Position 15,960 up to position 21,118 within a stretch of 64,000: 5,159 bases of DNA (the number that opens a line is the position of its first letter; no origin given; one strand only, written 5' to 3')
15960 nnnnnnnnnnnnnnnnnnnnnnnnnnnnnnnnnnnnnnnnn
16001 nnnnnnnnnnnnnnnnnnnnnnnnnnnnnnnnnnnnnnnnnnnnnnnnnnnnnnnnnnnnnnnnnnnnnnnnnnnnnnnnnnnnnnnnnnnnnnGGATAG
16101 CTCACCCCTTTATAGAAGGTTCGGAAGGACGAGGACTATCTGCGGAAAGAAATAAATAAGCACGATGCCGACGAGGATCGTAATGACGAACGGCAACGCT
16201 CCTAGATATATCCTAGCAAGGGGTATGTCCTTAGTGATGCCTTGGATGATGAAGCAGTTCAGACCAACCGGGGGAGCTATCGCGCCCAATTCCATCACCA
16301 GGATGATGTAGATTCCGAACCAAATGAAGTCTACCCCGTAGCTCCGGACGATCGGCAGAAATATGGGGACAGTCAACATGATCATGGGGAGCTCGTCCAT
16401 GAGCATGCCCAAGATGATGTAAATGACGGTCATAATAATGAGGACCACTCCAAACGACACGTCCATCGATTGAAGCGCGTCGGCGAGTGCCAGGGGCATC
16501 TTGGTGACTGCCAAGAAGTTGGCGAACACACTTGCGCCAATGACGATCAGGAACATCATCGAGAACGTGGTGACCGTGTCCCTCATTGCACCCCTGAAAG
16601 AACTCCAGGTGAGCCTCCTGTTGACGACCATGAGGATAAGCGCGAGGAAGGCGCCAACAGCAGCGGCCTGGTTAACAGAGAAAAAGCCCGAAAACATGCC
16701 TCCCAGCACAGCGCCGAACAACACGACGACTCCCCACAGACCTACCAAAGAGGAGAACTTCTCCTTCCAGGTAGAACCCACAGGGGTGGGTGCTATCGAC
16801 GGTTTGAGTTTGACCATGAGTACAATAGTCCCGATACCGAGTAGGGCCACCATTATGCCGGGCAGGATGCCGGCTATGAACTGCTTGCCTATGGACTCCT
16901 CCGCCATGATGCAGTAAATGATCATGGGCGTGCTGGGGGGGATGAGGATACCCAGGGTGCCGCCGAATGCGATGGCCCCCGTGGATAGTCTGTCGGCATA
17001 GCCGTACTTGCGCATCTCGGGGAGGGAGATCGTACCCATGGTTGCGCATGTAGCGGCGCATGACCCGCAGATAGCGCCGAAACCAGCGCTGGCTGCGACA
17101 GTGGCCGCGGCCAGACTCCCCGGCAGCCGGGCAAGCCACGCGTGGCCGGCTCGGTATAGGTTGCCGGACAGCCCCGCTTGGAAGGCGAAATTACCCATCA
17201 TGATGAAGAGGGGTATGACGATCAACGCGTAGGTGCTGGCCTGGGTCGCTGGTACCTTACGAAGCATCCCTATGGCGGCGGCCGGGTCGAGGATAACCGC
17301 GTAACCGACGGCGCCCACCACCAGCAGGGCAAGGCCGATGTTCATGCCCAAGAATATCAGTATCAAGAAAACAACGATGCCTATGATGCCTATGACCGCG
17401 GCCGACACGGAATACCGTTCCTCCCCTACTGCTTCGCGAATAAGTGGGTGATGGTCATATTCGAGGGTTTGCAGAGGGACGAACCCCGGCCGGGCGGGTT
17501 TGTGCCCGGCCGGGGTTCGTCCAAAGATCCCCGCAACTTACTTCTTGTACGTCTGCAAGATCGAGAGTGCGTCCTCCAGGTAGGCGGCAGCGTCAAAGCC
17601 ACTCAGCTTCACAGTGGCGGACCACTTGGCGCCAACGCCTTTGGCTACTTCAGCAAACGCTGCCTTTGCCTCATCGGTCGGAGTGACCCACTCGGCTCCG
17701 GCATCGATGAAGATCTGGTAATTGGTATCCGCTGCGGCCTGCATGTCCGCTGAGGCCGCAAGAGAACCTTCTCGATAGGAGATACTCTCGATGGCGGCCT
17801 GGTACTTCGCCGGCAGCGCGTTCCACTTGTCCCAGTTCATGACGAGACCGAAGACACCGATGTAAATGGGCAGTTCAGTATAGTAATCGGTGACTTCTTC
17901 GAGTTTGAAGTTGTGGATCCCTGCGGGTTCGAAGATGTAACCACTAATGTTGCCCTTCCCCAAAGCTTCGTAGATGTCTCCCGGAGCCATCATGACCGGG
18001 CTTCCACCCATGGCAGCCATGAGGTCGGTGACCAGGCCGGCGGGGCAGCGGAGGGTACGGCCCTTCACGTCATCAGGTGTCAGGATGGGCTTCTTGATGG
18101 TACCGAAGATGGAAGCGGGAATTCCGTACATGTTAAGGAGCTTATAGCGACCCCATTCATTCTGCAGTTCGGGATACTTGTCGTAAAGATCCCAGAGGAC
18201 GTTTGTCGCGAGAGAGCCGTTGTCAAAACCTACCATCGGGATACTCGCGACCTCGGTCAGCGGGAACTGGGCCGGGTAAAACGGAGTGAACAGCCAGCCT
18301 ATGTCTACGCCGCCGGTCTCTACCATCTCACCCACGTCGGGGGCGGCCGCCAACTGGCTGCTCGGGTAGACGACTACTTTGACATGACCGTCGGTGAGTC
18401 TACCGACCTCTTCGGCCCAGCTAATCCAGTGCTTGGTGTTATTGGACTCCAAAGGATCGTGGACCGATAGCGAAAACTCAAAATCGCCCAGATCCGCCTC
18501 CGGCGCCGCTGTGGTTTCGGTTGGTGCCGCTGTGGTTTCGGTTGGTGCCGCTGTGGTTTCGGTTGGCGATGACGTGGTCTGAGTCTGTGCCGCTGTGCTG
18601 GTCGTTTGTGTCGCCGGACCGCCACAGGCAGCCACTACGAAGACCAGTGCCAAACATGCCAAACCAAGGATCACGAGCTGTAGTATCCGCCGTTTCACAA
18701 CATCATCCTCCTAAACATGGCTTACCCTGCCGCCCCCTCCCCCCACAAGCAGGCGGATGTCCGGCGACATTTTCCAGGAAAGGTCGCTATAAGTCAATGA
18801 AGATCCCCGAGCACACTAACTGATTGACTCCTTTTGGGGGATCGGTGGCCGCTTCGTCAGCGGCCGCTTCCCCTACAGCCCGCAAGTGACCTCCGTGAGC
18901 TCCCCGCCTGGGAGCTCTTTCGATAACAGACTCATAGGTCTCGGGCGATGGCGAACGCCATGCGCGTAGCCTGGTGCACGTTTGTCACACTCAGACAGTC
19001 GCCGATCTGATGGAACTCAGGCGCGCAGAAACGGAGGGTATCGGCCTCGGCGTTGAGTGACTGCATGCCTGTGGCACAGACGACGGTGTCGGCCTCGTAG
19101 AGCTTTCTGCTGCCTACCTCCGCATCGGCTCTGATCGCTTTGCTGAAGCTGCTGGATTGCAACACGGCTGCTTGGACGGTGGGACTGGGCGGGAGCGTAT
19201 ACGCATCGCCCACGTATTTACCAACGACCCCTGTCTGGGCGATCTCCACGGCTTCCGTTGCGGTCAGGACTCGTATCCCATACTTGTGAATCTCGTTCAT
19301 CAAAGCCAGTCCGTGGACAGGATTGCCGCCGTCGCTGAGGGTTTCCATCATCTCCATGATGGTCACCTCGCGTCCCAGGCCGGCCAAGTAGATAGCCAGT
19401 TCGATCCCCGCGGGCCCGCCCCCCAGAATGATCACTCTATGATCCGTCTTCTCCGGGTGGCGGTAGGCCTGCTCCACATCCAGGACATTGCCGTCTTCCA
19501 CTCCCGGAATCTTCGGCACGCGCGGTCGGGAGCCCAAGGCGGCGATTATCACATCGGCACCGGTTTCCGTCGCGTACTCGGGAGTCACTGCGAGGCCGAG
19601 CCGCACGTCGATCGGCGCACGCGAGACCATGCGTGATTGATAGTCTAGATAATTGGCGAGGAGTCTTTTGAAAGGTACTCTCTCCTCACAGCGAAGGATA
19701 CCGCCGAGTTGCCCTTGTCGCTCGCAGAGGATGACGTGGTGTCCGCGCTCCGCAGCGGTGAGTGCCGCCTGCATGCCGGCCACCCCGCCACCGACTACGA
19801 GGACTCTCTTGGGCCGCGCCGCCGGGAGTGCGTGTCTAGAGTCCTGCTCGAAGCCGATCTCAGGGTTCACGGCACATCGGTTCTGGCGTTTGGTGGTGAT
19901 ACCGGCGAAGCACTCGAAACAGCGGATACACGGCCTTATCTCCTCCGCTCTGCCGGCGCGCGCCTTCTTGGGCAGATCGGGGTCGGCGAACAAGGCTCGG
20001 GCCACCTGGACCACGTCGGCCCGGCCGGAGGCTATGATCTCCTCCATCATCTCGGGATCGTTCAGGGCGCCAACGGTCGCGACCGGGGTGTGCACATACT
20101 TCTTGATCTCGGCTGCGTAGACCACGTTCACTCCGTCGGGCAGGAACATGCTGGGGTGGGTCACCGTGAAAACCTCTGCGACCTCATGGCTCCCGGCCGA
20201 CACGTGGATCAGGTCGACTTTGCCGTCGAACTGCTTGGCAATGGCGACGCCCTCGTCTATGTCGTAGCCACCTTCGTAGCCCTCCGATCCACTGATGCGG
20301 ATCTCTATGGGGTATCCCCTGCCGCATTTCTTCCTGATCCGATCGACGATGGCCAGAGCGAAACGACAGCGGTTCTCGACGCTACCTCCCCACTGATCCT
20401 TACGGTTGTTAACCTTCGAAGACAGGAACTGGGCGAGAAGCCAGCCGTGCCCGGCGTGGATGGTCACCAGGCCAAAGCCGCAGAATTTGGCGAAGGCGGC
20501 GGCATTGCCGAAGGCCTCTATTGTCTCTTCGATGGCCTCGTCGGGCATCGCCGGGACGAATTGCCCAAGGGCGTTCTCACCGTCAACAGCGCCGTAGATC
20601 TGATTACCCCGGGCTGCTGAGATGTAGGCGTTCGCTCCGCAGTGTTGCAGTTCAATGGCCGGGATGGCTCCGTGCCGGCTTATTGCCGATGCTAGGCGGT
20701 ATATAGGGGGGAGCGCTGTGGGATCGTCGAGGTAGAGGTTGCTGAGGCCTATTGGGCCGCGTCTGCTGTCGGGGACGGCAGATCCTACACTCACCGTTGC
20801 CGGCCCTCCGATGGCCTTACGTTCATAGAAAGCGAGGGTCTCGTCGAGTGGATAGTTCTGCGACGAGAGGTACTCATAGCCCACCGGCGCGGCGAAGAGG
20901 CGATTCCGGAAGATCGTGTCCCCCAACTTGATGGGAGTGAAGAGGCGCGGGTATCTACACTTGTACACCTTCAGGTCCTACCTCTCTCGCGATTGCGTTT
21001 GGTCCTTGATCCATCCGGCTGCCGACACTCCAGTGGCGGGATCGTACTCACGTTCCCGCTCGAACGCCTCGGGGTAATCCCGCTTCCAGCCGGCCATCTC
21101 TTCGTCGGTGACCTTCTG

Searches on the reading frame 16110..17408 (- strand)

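Call 37: search_protein_families(library=pfam, proteins=[window:16110-17408:-], max_evalue=0.00001)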
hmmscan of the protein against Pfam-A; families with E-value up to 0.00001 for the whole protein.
window:16110-17408:- (432 aa): 1 family
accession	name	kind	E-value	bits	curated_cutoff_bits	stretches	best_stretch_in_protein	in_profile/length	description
PF06808.19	DctM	-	1.5e-85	288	23.8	1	11-424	1-413/413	Tripartite ATP-independent periplasmic transporter, DctM component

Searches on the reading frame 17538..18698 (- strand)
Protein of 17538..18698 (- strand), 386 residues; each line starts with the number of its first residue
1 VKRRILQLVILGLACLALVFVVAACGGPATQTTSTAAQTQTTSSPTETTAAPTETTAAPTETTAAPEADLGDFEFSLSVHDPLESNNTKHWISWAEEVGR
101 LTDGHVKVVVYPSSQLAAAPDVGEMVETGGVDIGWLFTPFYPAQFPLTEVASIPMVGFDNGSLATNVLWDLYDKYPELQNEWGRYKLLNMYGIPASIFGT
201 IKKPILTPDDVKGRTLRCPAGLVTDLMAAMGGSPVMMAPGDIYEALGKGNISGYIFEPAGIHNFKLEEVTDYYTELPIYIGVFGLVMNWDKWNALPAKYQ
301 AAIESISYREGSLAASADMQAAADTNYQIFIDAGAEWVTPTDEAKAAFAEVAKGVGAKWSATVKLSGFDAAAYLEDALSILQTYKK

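Call 37: search_protein_families(library=pfam, proteins=[window:17538-18698:-], max_evalue=0.00001)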
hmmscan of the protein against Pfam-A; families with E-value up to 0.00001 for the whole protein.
window:17538-18698:- (386 aa): 2 families
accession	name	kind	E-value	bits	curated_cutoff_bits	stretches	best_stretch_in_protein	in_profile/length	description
PF03480.18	DctP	-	2.7e-37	129.1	23.4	1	89-358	13-281/286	Bacterial extracellular solute-binding protein, family 7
PF21827.1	New_glue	-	2e-06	27.9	31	1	8-65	4-61/94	New glue protein family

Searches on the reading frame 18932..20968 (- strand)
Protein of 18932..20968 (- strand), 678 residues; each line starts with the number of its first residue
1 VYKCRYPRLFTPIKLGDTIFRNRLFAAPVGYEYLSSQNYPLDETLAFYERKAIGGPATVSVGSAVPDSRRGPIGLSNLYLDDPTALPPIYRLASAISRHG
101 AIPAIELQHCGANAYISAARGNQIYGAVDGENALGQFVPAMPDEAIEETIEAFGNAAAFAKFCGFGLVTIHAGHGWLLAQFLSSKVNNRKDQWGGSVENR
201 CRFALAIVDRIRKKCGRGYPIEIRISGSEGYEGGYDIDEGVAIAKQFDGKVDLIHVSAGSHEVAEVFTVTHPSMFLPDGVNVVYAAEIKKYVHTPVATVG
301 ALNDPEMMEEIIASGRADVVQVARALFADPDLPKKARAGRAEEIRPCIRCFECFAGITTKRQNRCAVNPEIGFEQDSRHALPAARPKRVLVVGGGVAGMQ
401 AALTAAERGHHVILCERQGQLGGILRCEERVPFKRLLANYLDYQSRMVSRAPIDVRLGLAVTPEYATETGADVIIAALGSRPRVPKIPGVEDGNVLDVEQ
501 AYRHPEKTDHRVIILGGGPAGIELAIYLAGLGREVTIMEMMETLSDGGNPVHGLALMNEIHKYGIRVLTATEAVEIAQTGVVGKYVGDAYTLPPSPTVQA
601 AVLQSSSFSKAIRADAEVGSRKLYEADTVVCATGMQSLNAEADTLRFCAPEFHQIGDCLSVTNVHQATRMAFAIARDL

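Call 37: search_protein_families(library=pfam, proteins=[window:18932-20968:-], max_evalue=0.00001)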
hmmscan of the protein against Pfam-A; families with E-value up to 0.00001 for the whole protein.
window:18932-20968:- (678 aa): 11 families
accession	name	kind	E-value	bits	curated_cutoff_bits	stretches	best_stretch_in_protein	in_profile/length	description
PF00724.26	Oxidored_FMN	-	1.6e-55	189.2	27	1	9-342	2-341/342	NADH:flavin oxidoreductase / NADH oxidase family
PF07992.20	Pyr_redox_2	-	3.7e-26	92.7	26.1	1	388-636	2-238/291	Pyridine nucleotide-disulphide oxidoreductase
PF00070.33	Pyr_redox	-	7.6e-16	58.8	22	1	511-580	1-70/82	Pyridine nucleotide-disulphide oxidoreductase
PF12831.13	FAD_oxidored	-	3.1e-13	50.3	27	1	389-425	2-38/416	FAD dependent oxidoreductase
PF13450.12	NAD_binding_8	-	1.4e-10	41.7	21.9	0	391-430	1-40/68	NAD(P)-binding Rossmann-like domain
PF13738.12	Pyr_redox_3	-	2.8e-10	40.4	30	0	469-547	123-202/305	Pyridine nucleotide-disulphide oxidoreductase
PF03486.20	HI0933_like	-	2.1e-09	37.7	50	0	388-422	2-36/244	HI0933-like protein Rossmann domain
PF00890.30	FAD_binding_2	-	1e-08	35.2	20.4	1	389-423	2-36/414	FAD binding domain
PF01262.27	AlaDh_PNT_C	-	1.9e-08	34.4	23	0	382-417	24-59/214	Alanine dehydrogenase/PNT, C-terminal domain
PF01266.30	DAO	-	3.6e-08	33.7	27.9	0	388-422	1-35/353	FAD dependent oxidoreductase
PF01134.28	GIDA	-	5e-08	32.9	22.1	0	389-424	2-37/391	Glucose inhibited division protein A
